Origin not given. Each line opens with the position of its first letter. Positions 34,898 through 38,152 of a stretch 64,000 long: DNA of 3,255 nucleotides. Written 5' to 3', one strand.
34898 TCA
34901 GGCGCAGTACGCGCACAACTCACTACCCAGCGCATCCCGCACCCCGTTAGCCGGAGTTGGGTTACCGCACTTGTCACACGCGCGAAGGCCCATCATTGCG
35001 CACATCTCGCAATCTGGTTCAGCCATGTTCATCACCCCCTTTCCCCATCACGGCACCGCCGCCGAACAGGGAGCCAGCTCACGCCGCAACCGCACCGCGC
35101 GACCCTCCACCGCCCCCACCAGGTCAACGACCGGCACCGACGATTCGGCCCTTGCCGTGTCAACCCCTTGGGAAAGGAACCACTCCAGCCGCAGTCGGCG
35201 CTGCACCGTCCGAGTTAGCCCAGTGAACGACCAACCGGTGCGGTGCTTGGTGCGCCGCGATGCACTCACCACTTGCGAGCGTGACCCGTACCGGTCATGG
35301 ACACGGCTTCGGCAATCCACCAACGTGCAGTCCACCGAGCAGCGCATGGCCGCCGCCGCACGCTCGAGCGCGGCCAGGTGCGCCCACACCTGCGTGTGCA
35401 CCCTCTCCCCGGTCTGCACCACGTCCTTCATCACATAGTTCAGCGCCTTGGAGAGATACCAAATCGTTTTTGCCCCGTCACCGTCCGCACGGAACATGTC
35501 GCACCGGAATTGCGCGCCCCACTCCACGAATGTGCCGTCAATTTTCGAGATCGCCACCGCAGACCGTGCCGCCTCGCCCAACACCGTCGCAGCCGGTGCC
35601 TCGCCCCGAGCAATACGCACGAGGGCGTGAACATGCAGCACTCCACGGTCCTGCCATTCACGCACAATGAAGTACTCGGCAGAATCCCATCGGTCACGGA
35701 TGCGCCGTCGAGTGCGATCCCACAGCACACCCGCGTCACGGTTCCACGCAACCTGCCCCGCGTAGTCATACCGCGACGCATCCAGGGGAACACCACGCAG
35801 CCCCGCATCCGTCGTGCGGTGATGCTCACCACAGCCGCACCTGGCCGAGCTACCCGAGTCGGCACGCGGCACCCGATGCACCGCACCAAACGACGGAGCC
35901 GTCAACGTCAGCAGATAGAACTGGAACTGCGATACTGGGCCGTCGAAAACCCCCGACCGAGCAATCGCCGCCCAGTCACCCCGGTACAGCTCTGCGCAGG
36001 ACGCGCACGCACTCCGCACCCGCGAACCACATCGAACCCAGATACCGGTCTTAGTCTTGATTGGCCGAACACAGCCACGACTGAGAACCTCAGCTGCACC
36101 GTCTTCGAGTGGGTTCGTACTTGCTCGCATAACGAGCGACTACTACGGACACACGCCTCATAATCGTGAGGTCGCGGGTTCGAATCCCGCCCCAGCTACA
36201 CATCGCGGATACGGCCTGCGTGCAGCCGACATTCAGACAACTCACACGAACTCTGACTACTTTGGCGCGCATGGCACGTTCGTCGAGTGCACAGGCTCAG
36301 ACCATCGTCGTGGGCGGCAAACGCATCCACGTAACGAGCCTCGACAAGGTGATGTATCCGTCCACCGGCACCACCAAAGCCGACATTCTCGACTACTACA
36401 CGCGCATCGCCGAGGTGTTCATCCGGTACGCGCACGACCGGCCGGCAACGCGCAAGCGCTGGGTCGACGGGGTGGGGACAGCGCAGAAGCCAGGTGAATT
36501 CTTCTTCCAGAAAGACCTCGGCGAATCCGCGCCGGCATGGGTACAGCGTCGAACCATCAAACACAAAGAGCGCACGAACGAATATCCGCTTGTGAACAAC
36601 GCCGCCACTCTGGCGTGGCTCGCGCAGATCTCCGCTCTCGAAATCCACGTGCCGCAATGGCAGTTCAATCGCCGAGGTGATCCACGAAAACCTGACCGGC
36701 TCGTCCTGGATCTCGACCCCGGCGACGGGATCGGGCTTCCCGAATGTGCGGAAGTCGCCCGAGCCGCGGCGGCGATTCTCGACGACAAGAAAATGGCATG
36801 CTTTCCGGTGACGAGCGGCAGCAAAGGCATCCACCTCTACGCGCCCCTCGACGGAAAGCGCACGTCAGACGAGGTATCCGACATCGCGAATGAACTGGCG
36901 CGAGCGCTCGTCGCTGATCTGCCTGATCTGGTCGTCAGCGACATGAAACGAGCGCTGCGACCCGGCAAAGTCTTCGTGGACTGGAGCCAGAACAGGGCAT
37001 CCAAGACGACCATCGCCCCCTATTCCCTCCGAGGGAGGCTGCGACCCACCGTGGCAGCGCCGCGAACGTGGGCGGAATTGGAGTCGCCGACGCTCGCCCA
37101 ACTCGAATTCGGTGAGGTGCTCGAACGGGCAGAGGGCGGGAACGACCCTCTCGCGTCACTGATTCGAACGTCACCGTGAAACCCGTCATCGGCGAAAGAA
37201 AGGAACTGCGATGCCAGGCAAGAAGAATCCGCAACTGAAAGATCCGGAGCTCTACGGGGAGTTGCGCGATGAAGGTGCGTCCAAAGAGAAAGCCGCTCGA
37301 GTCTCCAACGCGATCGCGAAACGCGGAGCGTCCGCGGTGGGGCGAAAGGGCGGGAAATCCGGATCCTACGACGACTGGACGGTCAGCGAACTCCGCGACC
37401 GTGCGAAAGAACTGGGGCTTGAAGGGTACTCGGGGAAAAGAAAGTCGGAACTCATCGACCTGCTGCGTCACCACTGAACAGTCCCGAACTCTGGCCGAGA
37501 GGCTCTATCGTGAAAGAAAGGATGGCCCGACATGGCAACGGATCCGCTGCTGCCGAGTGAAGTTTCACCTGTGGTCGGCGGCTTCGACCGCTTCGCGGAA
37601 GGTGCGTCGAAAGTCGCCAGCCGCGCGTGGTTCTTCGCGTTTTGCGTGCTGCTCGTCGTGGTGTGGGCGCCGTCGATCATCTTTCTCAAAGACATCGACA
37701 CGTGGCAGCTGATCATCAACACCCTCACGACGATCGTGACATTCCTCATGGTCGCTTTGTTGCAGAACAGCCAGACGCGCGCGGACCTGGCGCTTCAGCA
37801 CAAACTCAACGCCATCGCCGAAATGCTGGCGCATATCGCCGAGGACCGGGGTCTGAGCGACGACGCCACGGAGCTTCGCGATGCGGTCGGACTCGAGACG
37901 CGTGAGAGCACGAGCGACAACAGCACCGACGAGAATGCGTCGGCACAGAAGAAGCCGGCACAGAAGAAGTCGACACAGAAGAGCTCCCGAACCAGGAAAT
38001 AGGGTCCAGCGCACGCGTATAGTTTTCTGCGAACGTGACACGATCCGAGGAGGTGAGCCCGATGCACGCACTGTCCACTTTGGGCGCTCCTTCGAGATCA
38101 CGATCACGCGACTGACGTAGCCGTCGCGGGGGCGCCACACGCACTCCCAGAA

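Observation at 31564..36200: Minimal (4.6 kb) Rep+Int integrative element inserted in tRNA-Met, bounded by 44-bp perfect direct repeats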

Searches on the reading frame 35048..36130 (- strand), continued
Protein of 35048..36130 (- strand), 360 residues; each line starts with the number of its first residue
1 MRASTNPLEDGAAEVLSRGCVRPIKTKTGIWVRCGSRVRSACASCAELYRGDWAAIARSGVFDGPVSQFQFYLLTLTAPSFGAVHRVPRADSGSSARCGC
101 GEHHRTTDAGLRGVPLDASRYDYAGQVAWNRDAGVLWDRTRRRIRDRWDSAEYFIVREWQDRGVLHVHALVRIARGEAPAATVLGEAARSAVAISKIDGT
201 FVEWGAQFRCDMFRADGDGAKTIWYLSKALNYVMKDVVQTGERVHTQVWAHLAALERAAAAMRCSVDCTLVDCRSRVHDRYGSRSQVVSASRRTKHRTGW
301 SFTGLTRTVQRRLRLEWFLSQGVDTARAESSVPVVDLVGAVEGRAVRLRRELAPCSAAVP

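Call 70: search_dna_similar(query=window:35048-36130:-, collection=phages, mode=protein, max_rows=15)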
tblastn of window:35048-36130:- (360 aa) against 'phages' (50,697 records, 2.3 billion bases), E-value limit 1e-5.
No match.

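Call 79: search_protein_families(library=padloc, proteins=[L036:12664-14181:+, L036:11379-12635:-, L037:1806-3002:-, L038:11066-12088:+, L012:11466-12473:-, L040:12568-13227:+, L034:12618-13097:+, L053:8857-10407:-, L015:11406-12338:-, L016:12471-13418:+], max_evalue=0.001)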
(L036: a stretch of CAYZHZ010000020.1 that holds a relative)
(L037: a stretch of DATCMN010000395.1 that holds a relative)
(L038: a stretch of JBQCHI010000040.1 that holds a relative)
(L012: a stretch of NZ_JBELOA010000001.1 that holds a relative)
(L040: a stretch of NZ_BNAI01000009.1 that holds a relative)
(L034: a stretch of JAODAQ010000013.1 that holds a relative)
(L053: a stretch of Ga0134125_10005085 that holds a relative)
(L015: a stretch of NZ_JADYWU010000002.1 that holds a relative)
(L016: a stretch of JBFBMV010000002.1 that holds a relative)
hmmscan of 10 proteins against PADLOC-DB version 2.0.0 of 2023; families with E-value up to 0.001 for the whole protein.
L036:12664-14181:+ (505 aa): 1 family
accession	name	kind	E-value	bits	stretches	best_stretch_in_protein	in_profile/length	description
PDLC03836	DzbB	-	5.6e-06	24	1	329-463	204-308/341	-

L036:11379-12635:- (418 aa): 0 families

L037:1806-3002:- (398 aa): 0 families

L038:11066-12088:+ (340 aa): 0 families

L012:11466-12473:- (335 aa): 0 families

L040:12568-13227:+ (219 aa): 2 families
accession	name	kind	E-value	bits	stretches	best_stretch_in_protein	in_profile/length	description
PDLC04196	HEC-01B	-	4e-28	96.7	1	1-201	1-192/197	-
PDLC04200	HEC-01B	-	1.2e-25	88.6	1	5-205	6-210/218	-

L034:12618-13097:+ (159 aa): 0 families

L053:8857-10407:- (516 aa): 0 families

L015:11406-12338:- (310 aa): 1 family
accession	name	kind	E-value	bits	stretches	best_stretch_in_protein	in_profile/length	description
PDLC03016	TIR-TM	-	2.7e-49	166.6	1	23-202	1-182/293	-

L016:12471-13418:+ (315 aa): 0 families

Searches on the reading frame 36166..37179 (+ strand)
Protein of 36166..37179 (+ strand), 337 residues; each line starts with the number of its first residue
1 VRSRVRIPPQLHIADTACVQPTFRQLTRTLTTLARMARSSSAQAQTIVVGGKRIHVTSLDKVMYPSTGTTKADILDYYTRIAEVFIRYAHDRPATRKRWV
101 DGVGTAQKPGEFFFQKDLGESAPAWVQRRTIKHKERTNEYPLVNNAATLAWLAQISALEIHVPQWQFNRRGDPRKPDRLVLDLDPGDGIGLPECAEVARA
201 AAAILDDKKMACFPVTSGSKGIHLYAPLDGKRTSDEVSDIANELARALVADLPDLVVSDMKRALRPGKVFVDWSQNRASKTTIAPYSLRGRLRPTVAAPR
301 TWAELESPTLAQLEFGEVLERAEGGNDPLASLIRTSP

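Call 6: search_protein_families(library=pfam, proteins=[window:36166-37179:+], max_evalue=0.01)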
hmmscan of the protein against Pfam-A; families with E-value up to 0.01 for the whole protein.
window:36166-37179:+ (337 aa): 2 families
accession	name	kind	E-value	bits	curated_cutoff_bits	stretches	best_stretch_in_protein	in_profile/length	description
PF21686.3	LigD_Prim-Pol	-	1.5e-82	277.4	27.4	1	70-328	1-253/254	LigD, primase-polymerase domain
PF01896.25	DNA_primase_S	-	1.8e-06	28.9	26.8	1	182-302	2-163/163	DNA primase small subunit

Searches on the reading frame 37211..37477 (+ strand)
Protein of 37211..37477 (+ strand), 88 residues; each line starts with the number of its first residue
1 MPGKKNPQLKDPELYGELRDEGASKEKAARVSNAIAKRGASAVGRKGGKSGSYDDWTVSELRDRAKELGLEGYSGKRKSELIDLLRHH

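Call 6: search_protein_families(library=pfam, proteins=[window:37211-37477:+], max_evalue=0.01)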
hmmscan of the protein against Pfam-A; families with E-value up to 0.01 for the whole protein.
window:37211-37477:+ (88 aa): 3 families
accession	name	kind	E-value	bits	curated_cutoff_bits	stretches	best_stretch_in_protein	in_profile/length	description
PF23855.1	DUF7218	-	6.8e-19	68.2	27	1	4-51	1-47/47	Family of unknown function (DUF7218)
PF07498.18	Rho_N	-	8.8e-09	35.6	24.9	1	57-82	6-31/43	Rho termination factor, N-terminal domain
PF02037.33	SAP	-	8e-05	22.6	23.9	1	53-88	2-35/37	SAP domain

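Call 13: find_encoding_contigs(protein=window:37211-37477:+, flank=10000, max_places=10)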
Protein window:37211-37477:+ (88 aa): 20 contigs read that carry it; 10 places shown.
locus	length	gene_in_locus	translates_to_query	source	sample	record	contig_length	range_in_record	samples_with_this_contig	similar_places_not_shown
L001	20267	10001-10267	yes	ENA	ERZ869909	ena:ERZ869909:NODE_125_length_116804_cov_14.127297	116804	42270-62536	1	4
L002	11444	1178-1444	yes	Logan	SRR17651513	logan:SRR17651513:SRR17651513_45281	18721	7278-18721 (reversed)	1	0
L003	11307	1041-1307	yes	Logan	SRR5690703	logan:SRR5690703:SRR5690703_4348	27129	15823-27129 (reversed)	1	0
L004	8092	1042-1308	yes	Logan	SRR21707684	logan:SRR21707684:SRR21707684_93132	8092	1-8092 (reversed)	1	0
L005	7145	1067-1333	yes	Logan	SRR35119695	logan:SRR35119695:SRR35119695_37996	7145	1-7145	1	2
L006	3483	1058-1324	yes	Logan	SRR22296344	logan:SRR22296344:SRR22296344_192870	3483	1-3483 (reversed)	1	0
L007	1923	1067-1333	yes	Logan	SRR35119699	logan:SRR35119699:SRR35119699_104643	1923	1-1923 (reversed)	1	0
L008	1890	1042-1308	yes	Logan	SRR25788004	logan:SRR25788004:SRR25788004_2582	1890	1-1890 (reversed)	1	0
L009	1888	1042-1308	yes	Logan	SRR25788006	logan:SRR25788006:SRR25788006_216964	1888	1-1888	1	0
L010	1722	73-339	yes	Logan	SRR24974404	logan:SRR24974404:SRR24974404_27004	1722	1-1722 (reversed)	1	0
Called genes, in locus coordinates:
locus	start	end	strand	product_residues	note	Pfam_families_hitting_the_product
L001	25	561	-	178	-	PF04461:YajQ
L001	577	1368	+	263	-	PF13406:SLT_2 (weak)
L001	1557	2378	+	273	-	PF00459:Inositol_P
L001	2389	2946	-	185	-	-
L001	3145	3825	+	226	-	PF01551:Peptidase_M23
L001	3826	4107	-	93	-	-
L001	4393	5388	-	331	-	PF00589:Phage_integrase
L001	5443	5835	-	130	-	-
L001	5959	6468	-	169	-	PF18967:PycTM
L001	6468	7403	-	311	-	-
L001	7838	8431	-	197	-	-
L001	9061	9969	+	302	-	PF21686:LigD_Prim-Pol, PF01896:DNA_primase_S (weak)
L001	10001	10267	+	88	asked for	PF23855:DUF7218, PF07498:Rho_N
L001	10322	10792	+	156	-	PF04120:Iron_permease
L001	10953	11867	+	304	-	PF01734:Patatin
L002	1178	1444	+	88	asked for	PF23855:DUF7218, PF07498:Rho_N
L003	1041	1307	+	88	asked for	PF23855:DUF7218, PF07498:Rho_N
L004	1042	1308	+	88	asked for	PF23855:DUF7218, PF07498:Rho_N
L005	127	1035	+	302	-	PF21686:LigD_Prim-Pol, PF01896:DNA_primase_S (weak)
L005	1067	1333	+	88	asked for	PF23855:DUF7218, PF07498:Rho_N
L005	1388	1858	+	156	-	PF04120:Iron_permease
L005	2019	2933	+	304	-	PF01734:Patatin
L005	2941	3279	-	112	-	-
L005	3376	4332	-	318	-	PF22564:HAAS (weak)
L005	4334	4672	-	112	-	PF03551:PadR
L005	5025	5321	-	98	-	PF25355:DUF7882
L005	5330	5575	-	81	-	-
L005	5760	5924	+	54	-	-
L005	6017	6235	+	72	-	-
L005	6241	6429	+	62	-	-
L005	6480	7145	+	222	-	?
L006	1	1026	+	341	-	?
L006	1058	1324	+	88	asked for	PF23855:DUF7218, PF07498:Rho_N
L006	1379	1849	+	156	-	PF04120:Iron_permease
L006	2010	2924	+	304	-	PF01734:Patatin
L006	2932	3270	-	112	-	-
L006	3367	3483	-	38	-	?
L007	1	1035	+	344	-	?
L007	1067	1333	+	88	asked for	PF23855:DUF7218, PF07498:Rho_N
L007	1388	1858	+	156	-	PF04120:Iron_permease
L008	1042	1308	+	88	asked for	PF23855:DUF7218, PF07498:Rho_N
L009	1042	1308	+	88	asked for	PF23855:DUF7218, PF07498:Rho_N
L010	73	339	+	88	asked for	PF23855:DUF7218, PF07498:Rho_N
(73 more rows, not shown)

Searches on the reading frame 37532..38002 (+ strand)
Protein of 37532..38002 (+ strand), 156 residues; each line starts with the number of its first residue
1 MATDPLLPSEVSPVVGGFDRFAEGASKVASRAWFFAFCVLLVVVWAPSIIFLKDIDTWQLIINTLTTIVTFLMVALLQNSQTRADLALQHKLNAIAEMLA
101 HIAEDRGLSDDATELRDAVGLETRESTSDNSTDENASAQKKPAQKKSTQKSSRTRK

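Call 6: search_protein_families(library=pfam, proteins=[window:37532-38002:+], max_evalue=0.01)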
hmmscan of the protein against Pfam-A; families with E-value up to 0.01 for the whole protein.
window:37532-38002:+ (156 aa): 1 family
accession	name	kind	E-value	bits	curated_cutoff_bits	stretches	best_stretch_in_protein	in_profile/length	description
PF04120.17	Iron_permease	-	5e-24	85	25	1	18-131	1-108/128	Low affinity iron permease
